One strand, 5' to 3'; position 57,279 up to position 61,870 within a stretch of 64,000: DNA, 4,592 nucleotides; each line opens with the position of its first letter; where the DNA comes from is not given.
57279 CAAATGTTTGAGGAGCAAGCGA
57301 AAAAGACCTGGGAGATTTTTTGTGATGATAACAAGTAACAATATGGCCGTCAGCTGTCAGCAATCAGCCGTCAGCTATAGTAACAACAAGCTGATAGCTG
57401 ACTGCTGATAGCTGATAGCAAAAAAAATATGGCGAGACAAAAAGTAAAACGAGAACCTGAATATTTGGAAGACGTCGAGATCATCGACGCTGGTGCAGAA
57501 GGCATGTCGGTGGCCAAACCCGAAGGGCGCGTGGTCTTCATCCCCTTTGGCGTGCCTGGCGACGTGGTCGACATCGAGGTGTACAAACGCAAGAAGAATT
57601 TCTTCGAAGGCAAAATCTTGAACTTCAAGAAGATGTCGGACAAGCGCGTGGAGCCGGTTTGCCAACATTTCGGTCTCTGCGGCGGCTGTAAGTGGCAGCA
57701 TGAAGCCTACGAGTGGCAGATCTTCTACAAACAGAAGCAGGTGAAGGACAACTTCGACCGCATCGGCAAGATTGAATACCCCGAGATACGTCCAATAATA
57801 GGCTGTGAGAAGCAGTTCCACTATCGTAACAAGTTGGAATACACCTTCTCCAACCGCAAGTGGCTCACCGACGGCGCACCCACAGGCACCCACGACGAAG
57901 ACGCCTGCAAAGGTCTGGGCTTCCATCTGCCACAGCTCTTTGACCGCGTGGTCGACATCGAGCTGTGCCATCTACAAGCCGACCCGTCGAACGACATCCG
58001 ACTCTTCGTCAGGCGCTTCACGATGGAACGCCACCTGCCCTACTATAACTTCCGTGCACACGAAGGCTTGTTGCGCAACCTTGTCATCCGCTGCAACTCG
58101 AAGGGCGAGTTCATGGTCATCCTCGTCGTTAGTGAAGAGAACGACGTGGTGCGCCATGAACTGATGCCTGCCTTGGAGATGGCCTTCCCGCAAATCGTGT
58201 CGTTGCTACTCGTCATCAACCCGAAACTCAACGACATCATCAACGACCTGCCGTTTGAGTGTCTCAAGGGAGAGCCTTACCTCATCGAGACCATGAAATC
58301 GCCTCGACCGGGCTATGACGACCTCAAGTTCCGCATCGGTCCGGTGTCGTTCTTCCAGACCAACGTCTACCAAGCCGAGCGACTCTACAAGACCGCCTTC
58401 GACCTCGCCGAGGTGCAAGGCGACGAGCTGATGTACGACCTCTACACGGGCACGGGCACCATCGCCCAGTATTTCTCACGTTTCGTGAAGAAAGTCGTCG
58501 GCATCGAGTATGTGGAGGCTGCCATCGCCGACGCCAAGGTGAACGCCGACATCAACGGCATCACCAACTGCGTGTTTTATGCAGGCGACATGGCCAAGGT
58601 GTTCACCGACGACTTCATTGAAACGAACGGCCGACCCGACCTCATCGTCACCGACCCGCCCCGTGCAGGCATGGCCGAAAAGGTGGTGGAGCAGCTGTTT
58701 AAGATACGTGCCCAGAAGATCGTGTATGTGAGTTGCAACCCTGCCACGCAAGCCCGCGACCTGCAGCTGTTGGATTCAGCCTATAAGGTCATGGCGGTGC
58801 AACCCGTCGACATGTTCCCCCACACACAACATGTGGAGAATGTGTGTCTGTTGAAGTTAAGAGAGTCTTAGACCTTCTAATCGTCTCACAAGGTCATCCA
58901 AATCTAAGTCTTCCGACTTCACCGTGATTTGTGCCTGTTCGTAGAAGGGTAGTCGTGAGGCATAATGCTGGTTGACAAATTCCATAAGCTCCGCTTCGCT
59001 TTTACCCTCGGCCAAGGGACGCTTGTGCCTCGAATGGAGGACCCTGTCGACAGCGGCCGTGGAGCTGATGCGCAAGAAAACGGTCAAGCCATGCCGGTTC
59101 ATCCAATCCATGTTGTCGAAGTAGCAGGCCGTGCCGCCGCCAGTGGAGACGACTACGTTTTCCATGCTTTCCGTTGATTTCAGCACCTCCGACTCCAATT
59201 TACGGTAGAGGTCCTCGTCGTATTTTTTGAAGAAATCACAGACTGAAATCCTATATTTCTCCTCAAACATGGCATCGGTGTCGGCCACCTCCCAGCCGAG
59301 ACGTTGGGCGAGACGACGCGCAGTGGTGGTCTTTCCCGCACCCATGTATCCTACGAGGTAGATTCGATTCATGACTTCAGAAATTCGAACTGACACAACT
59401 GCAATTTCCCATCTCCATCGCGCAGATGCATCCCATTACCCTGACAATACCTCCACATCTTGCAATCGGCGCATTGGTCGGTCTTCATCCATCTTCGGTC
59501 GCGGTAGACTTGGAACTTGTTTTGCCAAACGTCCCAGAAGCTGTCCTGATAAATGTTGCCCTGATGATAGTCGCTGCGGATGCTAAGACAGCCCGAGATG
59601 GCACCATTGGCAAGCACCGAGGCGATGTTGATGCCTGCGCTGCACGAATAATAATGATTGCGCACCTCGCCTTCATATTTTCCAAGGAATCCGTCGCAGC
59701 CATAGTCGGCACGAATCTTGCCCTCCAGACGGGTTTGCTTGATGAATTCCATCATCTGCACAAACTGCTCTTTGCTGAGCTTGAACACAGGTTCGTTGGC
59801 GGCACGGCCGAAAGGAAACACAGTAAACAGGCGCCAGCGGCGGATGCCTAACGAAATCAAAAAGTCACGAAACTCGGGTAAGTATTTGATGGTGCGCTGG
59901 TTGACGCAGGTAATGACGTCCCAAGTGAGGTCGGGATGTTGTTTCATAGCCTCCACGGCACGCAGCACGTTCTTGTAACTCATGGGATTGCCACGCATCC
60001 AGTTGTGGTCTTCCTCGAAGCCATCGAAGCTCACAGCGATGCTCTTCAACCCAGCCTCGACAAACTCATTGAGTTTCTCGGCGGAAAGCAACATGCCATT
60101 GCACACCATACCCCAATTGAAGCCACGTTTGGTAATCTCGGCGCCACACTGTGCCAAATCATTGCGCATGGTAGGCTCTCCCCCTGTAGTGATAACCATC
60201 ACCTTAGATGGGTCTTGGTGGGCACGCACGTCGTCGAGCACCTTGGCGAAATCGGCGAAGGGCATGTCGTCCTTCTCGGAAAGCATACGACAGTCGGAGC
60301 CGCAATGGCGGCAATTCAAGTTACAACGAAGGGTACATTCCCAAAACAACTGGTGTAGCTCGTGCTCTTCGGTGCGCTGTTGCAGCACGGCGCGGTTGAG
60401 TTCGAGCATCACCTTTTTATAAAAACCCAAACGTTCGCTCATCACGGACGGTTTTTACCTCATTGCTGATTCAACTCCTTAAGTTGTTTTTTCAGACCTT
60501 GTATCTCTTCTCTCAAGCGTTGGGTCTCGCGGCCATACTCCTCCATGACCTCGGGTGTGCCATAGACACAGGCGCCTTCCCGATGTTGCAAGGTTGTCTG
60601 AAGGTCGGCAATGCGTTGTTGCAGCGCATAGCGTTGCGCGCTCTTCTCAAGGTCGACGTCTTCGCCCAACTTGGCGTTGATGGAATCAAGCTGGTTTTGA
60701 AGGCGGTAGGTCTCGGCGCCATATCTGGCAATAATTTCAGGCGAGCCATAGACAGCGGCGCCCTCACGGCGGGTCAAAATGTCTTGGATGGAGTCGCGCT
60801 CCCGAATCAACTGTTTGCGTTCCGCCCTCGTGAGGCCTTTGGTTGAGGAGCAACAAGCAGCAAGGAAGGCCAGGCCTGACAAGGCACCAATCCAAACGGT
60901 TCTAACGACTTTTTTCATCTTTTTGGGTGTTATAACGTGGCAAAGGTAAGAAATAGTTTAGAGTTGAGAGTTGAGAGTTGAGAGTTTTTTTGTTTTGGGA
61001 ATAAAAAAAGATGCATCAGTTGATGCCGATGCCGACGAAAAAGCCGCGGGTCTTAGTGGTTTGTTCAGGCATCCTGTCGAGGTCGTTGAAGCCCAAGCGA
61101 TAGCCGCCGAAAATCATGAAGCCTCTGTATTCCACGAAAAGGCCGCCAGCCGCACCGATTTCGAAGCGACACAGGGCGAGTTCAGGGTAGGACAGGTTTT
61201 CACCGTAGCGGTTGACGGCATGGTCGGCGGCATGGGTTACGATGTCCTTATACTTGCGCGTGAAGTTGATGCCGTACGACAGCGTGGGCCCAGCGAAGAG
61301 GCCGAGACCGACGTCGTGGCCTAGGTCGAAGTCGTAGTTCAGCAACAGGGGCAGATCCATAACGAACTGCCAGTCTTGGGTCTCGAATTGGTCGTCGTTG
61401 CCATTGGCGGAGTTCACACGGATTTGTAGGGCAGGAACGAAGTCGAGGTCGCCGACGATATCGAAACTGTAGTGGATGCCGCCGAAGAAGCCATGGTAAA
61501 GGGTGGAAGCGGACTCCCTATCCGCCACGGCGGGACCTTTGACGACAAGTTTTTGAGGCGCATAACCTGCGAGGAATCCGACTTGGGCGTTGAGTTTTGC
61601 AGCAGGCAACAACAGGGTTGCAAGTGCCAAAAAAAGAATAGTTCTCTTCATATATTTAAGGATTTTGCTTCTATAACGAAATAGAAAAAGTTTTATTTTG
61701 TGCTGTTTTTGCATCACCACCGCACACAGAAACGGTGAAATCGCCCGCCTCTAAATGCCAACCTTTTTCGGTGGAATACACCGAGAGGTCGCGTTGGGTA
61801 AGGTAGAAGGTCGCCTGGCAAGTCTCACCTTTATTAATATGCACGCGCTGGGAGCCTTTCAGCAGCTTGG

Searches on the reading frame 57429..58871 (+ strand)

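Call 91: search_protein_families(library=pfam, proteins=[window:57429-58871:+], max_evalue=0.001)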
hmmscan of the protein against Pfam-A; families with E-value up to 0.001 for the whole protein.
window:57429-58871:+ (480 aa): 5 families
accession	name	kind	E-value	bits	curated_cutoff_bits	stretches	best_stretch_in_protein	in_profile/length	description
PF05958.17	tRNA_U5-meth_tr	-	2.7e-20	73.2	23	1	300-476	171-355/357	tRNA (Uracil-5-)-methyltransferase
PF13847.12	Methyltransf_31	-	1.9e-09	37.8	27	1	335-439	7-113/145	Methyltransferase domain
PF01938.26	TRAM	-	2.5e-06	27.7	21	1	15-64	9-61/61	TRAM domain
PF09445.16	Methyltransf_15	-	0.00011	22.3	22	1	334-415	3-84/165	RNA cap guanine-N2 methyltransferase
PF13649.12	Methyltransf_25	-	0.0002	22.4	27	1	337-391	3-58/97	Methyltransferase domain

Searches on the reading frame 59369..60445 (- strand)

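Call 91: search_protein_families(library=pfam, proteins=[window:59369-60445:-], max_evalue=0.001)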
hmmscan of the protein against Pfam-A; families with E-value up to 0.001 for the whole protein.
window:59369-60445:- (358 aa): 2 families
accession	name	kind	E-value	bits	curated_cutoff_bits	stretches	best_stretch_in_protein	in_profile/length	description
PF04055.27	Radical_SAM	-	4.3e-22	79.5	29.5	1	37-196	3-166/166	Radical SAM superfamily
PF13186.11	SPASM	-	5.9e-08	33.3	21.5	1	268-329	1-67/67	Iron-sulfur cluster-binding domain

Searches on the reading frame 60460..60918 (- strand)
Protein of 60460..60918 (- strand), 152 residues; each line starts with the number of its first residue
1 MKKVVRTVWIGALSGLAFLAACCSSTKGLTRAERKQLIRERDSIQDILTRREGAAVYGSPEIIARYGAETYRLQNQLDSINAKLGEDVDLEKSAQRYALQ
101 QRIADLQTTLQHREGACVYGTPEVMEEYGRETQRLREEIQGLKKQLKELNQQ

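Call 91: search_protein_families(library=pfam, proteins=[window:60460-60918:-], max_evalue=0.001)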
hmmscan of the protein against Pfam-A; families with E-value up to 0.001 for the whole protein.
window:60460-60918:- (152 aa): 1 family
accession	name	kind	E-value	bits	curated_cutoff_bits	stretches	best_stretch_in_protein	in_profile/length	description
PF14282.11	FlxA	-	0.00031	21.2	26.3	0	69-112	25-67/101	FlxA-like protein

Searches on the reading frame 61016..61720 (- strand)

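Call 91: search_protein_families(library=pfam, proteins=[window:61016-61720:-], max_evalue=0.001)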
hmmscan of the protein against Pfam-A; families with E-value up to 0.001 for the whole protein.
window:61016-61720:- (234 aa): 2 families
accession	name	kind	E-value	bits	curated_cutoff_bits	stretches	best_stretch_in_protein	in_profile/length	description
PF13568.12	OMP_b-brl_2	-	0.00011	22.8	27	1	121-215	89-174/175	Outer membrane protein beta-barrel domain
PF13505.12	OMP_b-brl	-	0.00012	22.7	28.7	0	29-232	2-135/175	Outer membrane protein beta-barrel domain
